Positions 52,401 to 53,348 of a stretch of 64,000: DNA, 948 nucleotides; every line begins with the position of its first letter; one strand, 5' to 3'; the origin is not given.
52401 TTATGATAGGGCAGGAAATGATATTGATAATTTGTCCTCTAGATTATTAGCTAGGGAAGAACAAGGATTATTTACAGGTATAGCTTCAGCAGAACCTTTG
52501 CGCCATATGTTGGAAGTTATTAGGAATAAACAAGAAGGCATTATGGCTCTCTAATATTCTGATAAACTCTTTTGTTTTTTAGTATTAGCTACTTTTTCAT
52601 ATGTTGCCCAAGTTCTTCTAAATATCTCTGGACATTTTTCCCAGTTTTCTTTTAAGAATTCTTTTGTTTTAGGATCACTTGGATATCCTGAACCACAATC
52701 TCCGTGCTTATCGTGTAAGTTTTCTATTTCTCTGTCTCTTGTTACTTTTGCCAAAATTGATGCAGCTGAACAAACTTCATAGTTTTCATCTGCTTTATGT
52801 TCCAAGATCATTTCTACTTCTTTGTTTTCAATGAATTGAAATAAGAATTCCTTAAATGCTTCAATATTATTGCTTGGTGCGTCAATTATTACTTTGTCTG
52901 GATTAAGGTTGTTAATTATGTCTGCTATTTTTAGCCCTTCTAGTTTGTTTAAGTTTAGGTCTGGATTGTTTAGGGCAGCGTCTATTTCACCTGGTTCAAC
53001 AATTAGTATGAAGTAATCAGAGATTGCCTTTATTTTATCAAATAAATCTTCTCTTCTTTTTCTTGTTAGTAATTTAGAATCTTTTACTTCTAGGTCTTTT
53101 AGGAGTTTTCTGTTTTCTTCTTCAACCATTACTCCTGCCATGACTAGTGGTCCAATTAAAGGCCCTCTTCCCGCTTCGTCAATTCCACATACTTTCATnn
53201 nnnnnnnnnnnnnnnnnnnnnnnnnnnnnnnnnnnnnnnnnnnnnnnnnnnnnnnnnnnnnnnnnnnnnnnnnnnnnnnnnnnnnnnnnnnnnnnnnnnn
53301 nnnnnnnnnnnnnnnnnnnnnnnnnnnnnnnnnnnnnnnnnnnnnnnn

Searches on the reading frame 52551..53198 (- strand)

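Call 18: search_protein_families(library=pfam, proteins=[window:52551-53198:-], max_evalue=0.001)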
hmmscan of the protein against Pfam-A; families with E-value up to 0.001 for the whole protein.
window:52551-53198:- (215 aa): 1 family
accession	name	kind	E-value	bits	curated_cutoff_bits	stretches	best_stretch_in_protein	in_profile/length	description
PF01351.25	RNase_HII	-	2.6e-46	158.5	25.8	1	4-199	1-198/199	Ribonuclease HII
